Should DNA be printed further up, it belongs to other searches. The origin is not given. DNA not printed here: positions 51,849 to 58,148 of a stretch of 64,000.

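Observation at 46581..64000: ORF of at least 5,800 codons running off the window, with an internal rather than C-terminal RTX block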

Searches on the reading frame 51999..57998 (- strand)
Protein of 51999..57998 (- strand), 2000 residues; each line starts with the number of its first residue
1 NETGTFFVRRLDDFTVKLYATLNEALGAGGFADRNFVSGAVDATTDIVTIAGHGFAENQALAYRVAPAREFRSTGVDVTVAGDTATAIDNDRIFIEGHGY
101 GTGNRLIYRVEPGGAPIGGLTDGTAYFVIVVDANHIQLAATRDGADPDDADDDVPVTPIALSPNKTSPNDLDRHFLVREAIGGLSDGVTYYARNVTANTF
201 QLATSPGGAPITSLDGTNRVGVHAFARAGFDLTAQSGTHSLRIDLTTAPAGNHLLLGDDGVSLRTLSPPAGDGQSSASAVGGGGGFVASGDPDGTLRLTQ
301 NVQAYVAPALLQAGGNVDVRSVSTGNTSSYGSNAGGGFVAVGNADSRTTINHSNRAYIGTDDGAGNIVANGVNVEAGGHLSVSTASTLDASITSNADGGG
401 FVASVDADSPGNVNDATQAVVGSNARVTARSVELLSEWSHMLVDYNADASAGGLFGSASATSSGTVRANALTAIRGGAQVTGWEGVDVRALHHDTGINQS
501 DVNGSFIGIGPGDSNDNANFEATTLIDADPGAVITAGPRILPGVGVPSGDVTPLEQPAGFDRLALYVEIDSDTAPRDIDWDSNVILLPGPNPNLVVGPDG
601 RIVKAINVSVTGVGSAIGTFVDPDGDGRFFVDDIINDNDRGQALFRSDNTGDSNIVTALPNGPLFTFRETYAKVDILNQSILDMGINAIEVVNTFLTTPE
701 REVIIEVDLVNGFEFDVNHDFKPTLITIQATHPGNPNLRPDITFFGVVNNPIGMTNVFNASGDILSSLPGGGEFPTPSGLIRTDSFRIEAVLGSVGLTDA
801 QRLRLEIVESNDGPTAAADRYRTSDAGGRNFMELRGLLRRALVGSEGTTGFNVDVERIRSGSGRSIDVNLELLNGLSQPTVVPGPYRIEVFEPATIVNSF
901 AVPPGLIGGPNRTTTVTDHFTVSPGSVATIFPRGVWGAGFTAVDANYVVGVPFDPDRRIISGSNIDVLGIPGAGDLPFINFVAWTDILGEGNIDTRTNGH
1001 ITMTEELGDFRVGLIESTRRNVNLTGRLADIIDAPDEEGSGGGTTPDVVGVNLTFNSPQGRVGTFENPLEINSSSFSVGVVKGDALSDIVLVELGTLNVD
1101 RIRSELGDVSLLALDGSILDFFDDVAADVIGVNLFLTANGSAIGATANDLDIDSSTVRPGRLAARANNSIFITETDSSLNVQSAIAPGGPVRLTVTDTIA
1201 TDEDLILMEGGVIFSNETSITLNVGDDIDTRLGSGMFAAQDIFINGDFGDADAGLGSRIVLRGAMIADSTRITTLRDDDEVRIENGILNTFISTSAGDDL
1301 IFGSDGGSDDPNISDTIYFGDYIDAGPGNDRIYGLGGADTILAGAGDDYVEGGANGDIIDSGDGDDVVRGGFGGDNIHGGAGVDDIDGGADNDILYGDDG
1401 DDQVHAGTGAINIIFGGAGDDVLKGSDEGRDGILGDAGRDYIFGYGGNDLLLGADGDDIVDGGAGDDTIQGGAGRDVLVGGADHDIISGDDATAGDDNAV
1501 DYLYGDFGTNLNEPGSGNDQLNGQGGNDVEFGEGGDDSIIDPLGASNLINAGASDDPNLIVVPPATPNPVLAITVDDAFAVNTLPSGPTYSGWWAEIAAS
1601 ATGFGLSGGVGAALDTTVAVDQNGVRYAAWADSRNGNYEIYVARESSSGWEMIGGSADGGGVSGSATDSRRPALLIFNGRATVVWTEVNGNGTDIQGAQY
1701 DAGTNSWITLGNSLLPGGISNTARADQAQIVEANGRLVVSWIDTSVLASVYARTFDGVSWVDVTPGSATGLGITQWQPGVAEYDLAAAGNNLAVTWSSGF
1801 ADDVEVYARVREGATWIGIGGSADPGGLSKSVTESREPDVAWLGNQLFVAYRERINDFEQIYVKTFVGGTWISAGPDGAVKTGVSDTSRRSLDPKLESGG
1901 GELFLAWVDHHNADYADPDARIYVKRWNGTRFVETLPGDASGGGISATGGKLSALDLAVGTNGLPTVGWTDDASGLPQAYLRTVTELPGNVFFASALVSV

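Call 4: search_protein_families(library=pfam, proteins=[window:51999-57998:-], max_evalue=0.01)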
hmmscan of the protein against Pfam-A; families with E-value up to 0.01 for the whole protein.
window:51999-57998:- (2000 aa): 1 family
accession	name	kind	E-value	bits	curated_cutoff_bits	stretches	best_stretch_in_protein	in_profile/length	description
PF00353.25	HemolysinCabind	-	8.5e-21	74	23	4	1320-1350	6-36/36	RTX calcium-binding nonapeptide repeat (4 copies)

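Call 5: search_protein_families(library=ncbifam, proteins=[window:51999-57998:-], max_evalue=0.01)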
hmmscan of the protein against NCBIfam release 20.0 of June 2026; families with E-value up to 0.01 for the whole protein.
window:51999-57998:- (2000 aa): 5 families
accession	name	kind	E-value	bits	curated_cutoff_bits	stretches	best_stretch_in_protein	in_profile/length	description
NF033943.0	RTX_toxin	subfamily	4.5e-16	58.2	1000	3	1357-1467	688-797/930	RTX family hemolysin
NF046115.1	Ca_rpt_SMc04171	equivalog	3.9e-15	56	625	2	1324-1424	253-357/574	SMc04171 family calcium-binding repeat protein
NF033203.1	entero_EhxA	exception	5.7e-08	31.4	2000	2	1375-1486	721-830/997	enterohemolysin EhxA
NF035945.1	Zn_serralysin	subfamily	0.0014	17.9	500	1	1443-1501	323-381/462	serralysin family metalloprotease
NF053766.1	ZapA_metallo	exception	0.0016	17.6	940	1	1444-1492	335-383/483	ZapA family metalloprotease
